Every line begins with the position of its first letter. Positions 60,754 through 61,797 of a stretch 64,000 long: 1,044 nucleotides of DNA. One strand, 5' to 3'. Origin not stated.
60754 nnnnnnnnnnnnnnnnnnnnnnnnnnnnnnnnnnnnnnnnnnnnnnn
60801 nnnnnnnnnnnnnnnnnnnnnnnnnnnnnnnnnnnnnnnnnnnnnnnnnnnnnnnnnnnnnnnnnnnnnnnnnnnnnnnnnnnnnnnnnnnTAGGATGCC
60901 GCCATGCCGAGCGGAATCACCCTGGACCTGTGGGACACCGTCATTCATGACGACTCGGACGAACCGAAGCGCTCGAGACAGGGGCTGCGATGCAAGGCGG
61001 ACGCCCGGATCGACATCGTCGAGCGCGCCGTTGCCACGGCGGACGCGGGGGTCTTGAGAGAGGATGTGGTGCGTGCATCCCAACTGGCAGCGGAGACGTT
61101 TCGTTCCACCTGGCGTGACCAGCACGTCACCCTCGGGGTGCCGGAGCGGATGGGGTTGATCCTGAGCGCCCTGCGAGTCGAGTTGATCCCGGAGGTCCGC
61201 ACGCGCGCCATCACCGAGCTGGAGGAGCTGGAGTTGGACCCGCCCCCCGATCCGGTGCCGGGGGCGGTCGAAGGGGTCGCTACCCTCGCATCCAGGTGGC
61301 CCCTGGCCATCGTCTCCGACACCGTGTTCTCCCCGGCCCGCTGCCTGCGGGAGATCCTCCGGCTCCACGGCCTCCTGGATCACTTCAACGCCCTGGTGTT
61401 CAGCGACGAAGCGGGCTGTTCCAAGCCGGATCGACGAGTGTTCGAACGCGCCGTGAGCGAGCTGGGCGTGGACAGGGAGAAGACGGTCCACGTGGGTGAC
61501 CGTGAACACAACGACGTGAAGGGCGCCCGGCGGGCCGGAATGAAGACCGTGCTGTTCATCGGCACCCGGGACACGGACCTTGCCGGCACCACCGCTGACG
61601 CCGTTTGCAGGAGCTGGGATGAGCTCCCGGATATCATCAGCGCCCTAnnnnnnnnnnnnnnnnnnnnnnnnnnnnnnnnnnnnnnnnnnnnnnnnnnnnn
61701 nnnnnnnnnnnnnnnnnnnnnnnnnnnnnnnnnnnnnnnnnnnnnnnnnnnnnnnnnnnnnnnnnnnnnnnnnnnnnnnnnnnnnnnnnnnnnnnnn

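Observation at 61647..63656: GATase1-like domain joined through a signal-peptide-like hydrophobic segment to a CE15-type esterase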

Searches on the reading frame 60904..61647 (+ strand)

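Call 3: search_protein_families(library=pfam, proteins=[window:60904-61647:+], max_evalue=0.1)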
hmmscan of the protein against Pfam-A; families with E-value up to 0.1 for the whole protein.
window:60904-61647:+ (248 aa): 3 families
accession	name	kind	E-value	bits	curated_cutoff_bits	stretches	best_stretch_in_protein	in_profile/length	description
PF00702.32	Hydrolase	-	7.5e-18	66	26.4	1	42-212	31-191/191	haloacid dehalogenase-like hydrolase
PF13419.12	HAD_2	-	4.5e-15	56.6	23.8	1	96-217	59-177/178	Haloacid dehalogenase-like hydrolase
PF13242.12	Hydrolase_like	-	3.1e-12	46.7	22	1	172-218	2-48/75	HAD-hyrolase-like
